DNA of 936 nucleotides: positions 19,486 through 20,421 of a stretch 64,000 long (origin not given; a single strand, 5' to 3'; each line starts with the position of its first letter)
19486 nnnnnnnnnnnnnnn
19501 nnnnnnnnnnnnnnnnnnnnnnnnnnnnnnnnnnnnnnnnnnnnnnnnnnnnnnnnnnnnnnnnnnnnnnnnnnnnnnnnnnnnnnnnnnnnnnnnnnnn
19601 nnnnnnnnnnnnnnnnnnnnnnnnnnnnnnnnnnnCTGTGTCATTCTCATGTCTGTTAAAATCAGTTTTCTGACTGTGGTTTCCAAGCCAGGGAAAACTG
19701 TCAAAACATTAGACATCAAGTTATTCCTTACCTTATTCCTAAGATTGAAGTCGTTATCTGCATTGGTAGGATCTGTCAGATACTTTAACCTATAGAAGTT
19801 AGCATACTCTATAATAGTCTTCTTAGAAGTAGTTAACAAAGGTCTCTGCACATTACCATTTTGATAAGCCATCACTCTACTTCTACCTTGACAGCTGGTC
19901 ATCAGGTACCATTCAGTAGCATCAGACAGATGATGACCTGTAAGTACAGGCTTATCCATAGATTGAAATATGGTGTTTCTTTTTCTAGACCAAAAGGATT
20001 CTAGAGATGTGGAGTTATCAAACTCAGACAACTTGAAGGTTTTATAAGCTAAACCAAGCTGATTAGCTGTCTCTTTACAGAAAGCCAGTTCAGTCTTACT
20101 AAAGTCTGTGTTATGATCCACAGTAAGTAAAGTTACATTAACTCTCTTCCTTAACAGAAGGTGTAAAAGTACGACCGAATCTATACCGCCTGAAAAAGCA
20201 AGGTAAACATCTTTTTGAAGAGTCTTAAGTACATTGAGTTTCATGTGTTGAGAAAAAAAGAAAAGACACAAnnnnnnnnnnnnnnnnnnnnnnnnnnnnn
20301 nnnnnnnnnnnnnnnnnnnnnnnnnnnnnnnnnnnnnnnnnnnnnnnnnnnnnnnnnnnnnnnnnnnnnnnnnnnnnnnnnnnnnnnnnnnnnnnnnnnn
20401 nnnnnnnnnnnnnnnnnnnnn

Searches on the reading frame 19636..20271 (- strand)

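Call 66: search_protein_families(library=phrogs, proteins=[window:19636-20271:-], max_evalue=0.001)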
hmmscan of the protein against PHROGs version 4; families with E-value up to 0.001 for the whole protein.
window:19636-20271:- (212 aa): 3 families
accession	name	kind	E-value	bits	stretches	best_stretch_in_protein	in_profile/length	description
phrog_1550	-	moron, auxiliary metabolic gene and host takeover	1.2e-11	45.1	1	19-99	145-210/418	QueC-like queuosine biosynthesis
phrog_424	-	moron, auxiliary metabolic gene and host takeover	3.4e-05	24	1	17-70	158-213/460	phosphoadenosine phosphosulfate reductase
phrog_2302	-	moron, auxiliary metabolic gene and host takeover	0.00035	20.6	1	19-55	27-69/381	phosphoadenosine phosphosulfate reductase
